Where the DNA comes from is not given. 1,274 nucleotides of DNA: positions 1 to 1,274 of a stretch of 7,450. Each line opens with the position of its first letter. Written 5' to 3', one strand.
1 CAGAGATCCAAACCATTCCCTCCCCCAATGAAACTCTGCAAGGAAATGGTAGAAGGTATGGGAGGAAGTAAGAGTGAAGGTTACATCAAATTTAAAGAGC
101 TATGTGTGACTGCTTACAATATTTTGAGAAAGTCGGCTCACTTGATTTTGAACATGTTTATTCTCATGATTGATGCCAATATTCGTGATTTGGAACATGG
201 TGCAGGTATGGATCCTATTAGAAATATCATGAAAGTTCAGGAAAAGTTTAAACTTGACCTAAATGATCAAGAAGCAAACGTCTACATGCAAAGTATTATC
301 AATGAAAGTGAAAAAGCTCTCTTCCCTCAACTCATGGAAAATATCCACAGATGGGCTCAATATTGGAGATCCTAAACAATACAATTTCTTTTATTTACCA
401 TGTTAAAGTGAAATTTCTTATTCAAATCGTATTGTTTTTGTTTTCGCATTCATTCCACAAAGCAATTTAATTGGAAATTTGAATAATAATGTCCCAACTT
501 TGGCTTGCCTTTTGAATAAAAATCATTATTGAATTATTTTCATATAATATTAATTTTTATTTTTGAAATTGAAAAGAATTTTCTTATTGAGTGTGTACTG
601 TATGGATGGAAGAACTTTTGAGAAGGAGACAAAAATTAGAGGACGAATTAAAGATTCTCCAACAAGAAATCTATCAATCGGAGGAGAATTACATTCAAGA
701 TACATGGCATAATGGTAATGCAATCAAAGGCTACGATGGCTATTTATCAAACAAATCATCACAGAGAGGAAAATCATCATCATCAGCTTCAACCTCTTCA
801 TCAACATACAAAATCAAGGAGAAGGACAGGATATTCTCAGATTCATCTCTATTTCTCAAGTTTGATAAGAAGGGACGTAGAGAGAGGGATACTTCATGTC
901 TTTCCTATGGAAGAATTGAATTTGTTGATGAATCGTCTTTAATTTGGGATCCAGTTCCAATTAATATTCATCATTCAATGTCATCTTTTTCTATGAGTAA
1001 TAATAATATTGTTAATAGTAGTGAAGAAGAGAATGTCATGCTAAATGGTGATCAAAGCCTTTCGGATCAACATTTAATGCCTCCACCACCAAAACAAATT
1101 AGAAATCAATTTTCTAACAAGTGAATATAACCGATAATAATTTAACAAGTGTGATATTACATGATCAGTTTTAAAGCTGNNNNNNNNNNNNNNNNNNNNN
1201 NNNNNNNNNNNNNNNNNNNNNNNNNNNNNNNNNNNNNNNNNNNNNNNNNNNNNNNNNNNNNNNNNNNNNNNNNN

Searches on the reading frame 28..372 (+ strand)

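Call 5: search_protein_families(library=pfam, proteins=[window:28-372:+], max_evalue=1)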
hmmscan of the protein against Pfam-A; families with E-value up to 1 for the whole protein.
window:28-372:+ (115 aa): 4 families
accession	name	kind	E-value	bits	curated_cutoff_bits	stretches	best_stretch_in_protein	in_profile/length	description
PF00454.33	PI3_PI4_kinase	-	1.5e-07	32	27.1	1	2-55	188-239/241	Phosphatidylinositol 3- and 4-kinase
PF24144.1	Phage_tudor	-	0.011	16.1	27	0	78-108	54-84/90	Phage tudor domain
PF12729.13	4HB_MCP_1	-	0.034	14.1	27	1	79-113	91-125/181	Four helix bundle sensory module for signal transduction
PF08963.15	DUF1878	-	0.036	15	23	0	1-34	47-80/110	Protein of unknown function (DUF1878)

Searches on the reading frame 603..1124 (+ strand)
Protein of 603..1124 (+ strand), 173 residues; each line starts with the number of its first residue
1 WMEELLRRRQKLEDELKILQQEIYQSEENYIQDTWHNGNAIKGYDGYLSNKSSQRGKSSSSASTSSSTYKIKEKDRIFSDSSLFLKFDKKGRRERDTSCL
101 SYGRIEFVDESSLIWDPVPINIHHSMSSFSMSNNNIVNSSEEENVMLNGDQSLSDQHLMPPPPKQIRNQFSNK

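Call 5: search_protein_families(library=pfam, proteins=[window:603-1121:+], max_evalue=1)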
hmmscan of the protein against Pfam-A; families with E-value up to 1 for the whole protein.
window:603-1121:+ (173 aa): 1 family
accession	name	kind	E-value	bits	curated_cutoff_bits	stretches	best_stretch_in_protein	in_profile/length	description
PF09340.15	NuA4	-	1.1e-21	76.9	25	1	2-83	2-75/78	Histone acetyltransferase subunit NuA4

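Call 8: find_encoding_contigs(protein=window:603-1124:+, flank=10000, max_places=4)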
Protein window:603-1124:+ (173 aa): no gene with exactly this product is on record in the collection.

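Call 37: list_cluster_members(proteins=[window:603-1121:+, window:28-372:+, window:1-372:+, window:6937-7440:+])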
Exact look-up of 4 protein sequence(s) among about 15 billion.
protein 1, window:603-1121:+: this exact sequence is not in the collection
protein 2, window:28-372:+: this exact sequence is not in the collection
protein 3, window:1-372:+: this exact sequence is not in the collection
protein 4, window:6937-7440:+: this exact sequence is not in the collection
